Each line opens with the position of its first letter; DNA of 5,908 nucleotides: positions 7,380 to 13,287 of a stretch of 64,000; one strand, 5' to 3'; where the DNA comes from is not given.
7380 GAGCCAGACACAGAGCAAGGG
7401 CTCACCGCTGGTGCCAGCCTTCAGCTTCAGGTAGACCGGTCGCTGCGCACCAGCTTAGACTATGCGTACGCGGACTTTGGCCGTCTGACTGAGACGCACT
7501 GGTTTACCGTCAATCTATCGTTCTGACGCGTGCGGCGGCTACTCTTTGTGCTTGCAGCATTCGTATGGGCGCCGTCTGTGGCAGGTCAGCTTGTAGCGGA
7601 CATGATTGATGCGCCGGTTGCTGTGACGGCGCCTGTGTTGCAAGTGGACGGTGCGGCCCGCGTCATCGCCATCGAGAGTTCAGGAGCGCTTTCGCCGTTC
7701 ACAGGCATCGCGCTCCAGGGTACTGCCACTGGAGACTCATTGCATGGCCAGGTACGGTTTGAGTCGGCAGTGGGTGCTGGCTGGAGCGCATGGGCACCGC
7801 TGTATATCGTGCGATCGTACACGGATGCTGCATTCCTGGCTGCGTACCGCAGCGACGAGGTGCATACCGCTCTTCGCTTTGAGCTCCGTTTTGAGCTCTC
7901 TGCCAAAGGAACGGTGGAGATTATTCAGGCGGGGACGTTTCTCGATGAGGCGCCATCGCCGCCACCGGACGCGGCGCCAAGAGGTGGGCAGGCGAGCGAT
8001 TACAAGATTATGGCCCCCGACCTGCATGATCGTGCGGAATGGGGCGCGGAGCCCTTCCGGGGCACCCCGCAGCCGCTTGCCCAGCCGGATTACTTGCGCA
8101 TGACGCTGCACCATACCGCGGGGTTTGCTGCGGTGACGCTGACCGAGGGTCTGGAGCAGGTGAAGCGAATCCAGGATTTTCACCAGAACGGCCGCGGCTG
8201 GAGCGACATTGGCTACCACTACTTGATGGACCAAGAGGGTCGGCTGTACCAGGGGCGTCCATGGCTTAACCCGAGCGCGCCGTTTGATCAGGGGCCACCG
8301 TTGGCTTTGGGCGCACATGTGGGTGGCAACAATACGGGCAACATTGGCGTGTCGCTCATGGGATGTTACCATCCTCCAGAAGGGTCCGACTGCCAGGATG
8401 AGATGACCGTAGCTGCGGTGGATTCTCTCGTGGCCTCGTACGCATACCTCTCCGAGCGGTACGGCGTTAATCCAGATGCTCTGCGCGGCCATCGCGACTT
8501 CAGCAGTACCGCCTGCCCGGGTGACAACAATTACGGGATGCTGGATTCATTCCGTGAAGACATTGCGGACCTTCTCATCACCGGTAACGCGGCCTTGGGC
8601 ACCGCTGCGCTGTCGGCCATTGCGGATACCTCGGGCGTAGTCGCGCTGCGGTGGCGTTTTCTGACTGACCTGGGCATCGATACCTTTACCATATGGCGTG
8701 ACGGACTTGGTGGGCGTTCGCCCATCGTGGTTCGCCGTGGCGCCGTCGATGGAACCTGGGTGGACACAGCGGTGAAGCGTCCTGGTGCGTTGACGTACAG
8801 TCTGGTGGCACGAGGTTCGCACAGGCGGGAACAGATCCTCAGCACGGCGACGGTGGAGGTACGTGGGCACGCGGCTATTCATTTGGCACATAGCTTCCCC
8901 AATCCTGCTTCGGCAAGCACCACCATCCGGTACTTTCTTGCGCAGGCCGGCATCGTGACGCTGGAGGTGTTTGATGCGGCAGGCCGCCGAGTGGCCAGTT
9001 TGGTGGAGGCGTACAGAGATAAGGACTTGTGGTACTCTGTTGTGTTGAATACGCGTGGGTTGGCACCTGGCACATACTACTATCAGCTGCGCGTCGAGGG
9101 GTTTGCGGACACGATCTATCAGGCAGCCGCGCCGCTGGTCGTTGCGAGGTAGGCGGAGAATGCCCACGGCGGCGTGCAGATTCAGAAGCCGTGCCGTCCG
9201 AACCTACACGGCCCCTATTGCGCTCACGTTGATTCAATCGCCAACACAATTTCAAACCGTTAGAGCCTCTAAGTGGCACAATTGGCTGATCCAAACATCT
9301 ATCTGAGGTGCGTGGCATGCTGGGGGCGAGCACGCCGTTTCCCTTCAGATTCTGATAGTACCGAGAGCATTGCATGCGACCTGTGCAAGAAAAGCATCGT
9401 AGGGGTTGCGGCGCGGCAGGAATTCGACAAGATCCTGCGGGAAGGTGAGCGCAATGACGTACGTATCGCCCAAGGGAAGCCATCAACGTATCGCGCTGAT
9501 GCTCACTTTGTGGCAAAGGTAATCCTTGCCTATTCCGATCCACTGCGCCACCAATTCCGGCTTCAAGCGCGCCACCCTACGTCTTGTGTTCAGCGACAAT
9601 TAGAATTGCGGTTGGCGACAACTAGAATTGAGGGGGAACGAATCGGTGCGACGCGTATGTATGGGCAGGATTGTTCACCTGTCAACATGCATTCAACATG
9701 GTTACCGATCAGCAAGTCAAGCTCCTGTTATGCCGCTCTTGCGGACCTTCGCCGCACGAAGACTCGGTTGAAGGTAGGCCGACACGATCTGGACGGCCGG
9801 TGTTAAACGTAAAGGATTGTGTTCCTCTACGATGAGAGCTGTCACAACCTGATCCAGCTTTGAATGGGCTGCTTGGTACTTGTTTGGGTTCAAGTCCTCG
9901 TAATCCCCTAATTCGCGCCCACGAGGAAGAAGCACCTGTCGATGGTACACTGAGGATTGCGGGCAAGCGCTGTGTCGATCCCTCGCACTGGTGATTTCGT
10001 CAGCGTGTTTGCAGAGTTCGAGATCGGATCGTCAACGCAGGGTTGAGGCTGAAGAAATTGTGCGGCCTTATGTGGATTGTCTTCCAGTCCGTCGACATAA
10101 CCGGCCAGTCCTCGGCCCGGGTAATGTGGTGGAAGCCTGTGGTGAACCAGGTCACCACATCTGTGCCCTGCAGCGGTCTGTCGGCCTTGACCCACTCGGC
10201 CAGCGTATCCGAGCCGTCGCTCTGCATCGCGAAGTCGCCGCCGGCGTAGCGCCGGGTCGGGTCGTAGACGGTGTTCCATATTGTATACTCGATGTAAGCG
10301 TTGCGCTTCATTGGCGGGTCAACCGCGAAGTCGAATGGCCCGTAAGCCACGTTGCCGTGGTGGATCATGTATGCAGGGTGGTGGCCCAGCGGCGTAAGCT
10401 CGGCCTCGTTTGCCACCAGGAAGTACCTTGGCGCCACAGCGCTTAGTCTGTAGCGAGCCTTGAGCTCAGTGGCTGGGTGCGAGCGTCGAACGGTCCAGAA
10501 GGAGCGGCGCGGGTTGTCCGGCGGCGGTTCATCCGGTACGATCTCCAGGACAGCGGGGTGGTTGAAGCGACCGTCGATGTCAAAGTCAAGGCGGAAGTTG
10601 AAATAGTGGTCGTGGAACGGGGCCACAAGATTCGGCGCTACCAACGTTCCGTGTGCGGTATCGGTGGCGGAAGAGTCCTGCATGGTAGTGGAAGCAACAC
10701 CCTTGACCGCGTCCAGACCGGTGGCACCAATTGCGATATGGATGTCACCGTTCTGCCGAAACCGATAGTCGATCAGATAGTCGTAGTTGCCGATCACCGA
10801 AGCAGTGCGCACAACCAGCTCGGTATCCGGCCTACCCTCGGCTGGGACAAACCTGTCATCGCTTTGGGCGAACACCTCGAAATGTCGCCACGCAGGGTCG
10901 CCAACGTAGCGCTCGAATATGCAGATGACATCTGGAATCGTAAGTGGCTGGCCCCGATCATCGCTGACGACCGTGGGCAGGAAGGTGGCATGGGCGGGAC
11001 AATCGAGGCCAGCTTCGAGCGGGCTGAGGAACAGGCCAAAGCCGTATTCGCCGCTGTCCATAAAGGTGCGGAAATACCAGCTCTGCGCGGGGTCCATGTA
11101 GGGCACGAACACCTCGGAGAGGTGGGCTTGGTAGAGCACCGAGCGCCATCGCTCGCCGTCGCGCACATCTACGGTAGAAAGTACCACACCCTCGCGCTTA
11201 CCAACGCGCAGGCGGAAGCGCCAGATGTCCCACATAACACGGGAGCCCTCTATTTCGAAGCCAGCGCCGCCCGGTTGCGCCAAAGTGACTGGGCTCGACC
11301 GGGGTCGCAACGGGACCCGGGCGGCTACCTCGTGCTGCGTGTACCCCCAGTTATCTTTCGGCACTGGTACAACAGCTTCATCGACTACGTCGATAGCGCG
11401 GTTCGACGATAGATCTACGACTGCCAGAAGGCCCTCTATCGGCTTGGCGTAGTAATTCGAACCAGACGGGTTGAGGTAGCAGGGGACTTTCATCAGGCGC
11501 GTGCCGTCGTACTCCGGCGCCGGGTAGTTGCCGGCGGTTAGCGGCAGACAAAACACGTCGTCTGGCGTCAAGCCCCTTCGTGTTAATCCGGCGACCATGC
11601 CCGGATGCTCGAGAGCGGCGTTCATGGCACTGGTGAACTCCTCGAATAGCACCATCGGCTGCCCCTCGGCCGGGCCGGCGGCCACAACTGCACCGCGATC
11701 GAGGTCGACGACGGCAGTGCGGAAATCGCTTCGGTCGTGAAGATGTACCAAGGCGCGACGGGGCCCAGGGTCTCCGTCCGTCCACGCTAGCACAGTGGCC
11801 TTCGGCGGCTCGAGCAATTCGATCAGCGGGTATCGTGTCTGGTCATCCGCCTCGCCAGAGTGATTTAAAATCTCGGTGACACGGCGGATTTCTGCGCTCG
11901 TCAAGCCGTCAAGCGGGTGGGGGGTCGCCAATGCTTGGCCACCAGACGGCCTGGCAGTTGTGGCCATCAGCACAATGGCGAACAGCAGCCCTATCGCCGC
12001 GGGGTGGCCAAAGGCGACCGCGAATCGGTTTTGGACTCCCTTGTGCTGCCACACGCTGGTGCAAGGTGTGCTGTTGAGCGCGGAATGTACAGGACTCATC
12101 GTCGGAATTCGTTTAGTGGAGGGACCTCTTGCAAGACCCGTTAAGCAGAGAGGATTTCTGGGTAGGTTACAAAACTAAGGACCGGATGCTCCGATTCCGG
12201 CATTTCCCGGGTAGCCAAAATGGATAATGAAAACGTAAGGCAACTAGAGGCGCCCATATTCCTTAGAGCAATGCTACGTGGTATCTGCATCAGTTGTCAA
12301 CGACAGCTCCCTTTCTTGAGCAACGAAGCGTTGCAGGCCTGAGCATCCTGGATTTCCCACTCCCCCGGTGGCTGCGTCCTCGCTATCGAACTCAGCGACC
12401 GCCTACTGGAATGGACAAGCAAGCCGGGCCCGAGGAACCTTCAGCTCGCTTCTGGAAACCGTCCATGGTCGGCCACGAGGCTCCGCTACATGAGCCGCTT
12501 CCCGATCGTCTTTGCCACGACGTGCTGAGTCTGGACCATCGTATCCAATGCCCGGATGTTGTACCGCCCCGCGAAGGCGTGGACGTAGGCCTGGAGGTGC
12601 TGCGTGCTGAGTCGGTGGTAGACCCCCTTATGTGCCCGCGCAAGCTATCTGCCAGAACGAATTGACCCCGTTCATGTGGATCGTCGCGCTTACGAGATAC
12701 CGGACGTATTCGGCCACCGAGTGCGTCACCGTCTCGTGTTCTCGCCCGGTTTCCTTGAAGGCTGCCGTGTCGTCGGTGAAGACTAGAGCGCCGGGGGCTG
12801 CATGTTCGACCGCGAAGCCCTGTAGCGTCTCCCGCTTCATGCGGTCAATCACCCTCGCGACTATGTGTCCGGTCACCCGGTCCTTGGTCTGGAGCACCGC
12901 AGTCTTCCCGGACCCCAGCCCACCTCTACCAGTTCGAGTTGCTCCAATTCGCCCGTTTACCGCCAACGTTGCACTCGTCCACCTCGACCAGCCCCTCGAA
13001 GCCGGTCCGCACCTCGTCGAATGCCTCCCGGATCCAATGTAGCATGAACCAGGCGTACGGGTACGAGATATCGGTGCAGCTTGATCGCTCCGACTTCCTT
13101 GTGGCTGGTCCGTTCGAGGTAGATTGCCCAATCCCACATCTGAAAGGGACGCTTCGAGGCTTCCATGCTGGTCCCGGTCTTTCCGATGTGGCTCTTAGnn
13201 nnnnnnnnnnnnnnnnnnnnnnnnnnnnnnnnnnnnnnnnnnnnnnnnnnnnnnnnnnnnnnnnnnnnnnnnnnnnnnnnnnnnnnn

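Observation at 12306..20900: Two tandem, intact MmeI-like single-chain RM genes whose differences cluster in the specificity (TRD) third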

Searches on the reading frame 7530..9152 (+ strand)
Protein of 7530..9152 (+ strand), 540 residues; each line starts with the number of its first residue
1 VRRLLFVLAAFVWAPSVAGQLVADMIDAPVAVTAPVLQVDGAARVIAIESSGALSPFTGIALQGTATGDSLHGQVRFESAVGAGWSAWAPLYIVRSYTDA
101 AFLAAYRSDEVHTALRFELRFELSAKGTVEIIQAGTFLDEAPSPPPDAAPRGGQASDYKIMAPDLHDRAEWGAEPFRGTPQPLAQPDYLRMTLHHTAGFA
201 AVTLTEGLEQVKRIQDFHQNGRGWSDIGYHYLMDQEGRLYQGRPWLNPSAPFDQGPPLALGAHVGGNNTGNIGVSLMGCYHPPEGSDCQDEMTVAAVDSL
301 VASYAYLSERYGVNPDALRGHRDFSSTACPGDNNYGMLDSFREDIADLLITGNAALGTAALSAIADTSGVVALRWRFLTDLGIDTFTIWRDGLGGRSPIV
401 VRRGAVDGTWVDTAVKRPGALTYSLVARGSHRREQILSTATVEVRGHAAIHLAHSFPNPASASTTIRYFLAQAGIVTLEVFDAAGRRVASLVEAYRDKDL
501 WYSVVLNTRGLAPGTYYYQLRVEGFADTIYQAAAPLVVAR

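Call 8: search_protein_families(library=padloc, proteins=[window:7530-9152:+], max_evalue=0.001)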
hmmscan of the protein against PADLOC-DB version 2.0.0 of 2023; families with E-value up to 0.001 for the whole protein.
window:7530-9152:+ (540 aa): 0 families

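Call 10: search_protein_families(library=ncbifam, proteins=[window:7530-9152:+], max_evalue=0.001)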
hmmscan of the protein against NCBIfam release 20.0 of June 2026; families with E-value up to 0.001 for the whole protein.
window:7530-9152:+ (540 aa): 3 families
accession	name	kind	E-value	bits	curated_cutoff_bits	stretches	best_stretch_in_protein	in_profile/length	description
TIGR04183.1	Por_Secre_tail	domain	1.2e-06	28.4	23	1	456-524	2-62/72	T9SS type A sorting domain-containing protein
NF052323.1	T9SSA_dep_M6i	equivalog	4.7e-06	24.8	600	1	454-522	959-1026/1043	T9SS-dependent M6-like inactivated metalloprotease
NF038113.1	T9SSA_dep_M36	equivalog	1.2e-05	23.7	885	1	452-523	792-858/869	T9SS-dependent M36 family metallopeptidase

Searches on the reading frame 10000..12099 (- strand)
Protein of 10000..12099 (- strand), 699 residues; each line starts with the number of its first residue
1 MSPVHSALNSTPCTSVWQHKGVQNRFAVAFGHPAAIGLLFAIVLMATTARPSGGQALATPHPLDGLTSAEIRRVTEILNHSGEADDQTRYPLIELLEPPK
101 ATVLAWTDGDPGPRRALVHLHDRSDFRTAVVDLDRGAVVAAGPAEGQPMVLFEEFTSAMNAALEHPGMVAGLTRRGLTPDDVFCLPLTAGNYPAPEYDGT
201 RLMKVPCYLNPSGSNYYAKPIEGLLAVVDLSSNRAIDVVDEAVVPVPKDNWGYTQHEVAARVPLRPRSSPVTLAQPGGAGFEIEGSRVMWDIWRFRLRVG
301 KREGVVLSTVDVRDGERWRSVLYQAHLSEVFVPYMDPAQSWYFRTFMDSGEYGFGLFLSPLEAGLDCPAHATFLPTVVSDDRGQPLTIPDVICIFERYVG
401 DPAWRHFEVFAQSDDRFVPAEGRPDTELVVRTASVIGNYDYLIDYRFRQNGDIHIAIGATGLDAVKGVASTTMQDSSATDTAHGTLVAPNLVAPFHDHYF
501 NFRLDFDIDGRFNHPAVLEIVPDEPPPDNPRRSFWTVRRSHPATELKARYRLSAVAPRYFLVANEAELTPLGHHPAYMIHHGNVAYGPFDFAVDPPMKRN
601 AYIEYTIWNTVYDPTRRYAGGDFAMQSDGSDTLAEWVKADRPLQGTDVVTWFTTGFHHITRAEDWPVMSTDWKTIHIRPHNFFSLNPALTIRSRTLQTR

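Call 7: search_protein_families(library=pfam, proteins=[window:10000-12099:-], max_evalue=0.01)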
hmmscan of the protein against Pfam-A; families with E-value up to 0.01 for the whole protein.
window:10000-12099:- (699 aa): 4 families
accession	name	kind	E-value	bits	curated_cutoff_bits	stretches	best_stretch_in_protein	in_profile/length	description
PF01179.26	Cu_amine_oxid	-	2.6e-117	392.6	27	1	273-689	3-407/407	Copper amine oxidase, enzyme domain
PF21994.1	AGAO-like_N2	-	8.3e-15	55.2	27.4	1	67-139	1-74/76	AGAO-like N2 domain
PF02728.21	Cu_amine_oxidN3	-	2.7e-14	53.7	22.6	1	148-246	1-99/100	Copper amine oxidase, N3 domain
PF02727.21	Cu_amine_oxidN2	-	5.3e-12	46.2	21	1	61-138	1-81/87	Copper amine oxidase, N2 domain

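Call 8: search_protein_families(library=padloc, proteins=[window:10000-12099:-], max_evalue=0.001)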
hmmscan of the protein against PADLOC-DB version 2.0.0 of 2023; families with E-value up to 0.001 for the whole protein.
window:10000-12099:- (699 aa): 0 families

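Call 36: find_encoding_contigs(protein=window:10000-12099:-, flank=2000, max_places=3)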
Protein window:10000-12099:- (699 aa): no gene with exactly this product is on record in the collection.

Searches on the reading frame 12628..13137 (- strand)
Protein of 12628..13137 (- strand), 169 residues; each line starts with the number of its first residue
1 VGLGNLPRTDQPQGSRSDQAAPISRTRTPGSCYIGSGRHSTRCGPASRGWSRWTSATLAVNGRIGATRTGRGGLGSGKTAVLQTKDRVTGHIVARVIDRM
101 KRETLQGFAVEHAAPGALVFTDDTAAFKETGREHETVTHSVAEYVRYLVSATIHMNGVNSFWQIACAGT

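Call 7: search_protein_families(library=pfam, proteins=[window:12628-13137:-], max_evalue=0.01)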
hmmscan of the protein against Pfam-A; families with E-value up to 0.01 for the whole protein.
window:12628-13137:- (169 aa): 1 family
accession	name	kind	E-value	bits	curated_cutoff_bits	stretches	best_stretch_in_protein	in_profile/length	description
PF12762.13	DDE_Tnp_IS1595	-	5.9e-13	49.5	27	1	66-163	24-123/153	ISXO2-like transposase domain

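Call 8: search_protein_families(library=padloc, proteins=[window:12628-13137:-], max_evalue=0.001)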
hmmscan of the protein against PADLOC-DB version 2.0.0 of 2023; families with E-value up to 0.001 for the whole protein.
window:12628-13137:- (169 aa): 0 families

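Call 10: search_protein_families(library=ncbifam, proteins=[window:12628-13137:-], max_evalue=0.001)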
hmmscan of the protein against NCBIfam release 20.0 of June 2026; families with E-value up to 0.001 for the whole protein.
window:12628-13137:- (169 aa): 1 family
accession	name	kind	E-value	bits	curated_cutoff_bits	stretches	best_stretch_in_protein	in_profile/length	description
NF033547.1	transpos_IS1595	equivalog_domain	8.1e-13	48.7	75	1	68-163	84-183/215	IS1595 family transposase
